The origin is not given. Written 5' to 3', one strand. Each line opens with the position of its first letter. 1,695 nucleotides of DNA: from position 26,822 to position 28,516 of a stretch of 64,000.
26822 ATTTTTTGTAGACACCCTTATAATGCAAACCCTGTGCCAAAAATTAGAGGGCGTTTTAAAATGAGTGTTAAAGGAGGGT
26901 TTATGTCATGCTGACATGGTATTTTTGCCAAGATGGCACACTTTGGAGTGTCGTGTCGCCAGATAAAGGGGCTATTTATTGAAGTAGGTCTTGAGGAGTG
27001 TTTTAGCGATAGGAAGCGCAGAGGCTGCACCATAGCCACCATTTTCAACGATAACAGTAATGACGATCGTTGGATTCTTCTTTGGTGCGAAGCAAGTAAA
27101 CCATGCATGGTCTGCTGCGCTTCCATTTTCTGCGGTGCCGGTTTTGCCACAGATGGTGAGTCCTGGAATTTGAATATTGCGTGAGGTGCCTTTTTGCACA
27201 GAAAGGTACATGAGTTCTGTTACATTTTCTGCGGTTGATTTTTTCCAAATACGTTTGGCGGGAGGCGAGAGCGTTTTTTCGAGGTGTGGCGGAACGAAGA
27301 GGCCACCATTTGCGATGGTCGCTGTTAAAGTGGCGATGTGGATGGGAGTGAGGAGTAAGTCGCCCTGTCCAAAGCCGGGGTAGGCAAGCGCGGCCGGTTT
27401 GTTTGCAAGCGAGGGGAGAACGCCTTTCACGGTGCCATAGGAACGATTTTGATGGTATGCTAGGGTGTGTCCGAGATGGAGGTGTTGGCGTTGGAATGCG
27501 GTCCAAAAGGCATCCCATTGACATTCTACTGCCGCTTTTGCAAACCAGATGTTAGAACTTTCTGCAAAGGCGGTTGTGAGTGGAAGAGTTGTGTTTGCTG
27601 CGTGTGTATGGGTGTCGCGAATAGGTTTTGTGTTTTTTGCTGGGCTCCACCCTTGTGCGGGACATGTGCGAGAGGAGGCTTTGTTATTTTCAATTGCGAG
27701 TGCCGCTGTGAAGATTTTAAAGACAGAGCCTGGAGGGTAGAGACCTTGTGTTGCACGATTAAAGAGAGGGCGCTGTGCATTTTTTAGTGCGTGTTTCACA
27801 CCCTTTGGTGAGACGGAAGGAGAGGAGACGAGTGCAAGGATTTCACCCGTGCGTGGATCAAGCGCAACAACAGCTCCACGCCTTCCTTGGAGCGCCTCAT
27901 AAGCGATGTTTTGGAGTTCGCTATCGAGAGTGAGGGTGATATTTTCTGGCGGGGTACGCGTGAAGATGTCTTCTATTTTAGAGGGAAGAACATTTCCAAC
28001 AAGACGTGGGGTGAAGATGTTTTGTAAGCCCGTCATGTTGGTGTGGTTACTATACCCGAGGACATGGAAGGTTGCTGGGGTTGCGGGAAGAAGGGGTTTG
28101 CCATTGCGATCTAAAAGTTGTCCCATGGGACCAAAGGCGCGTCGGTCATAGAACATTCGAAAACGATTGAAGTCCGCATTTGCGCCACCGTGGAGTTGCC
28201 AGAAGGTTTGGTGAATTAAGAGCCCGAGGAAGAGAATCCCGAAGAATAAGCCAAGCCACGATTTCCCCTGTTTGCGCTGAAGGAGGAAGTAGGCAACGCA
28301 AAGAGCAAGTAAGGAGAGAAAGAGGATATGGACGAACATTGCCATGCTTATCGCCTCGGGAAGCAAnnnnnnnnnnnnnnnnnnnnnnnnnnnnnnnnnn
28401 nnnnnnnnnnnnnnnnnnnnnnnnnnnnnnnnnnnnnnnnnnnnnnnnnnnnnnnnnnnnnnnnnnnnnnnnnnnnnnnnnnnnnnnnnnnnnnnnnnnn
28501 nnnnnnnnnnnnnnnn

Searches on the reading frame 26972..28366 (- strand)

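Call 47: search_protein_families(library=pfam, max_evalue=0.00001, proteins=[window:26972-28366:-])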
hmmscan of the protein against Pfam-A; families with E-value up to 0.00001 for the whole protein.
window:26972-28366:- (464 aa): 1 family
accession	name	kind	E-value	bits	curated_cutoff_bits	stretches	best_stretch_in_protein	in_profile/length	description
PF00905.27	Transpeptidase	-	7.3e-53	180.1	22.1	1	164-458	1-298/299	Penicillin binding protein transpeptidase domain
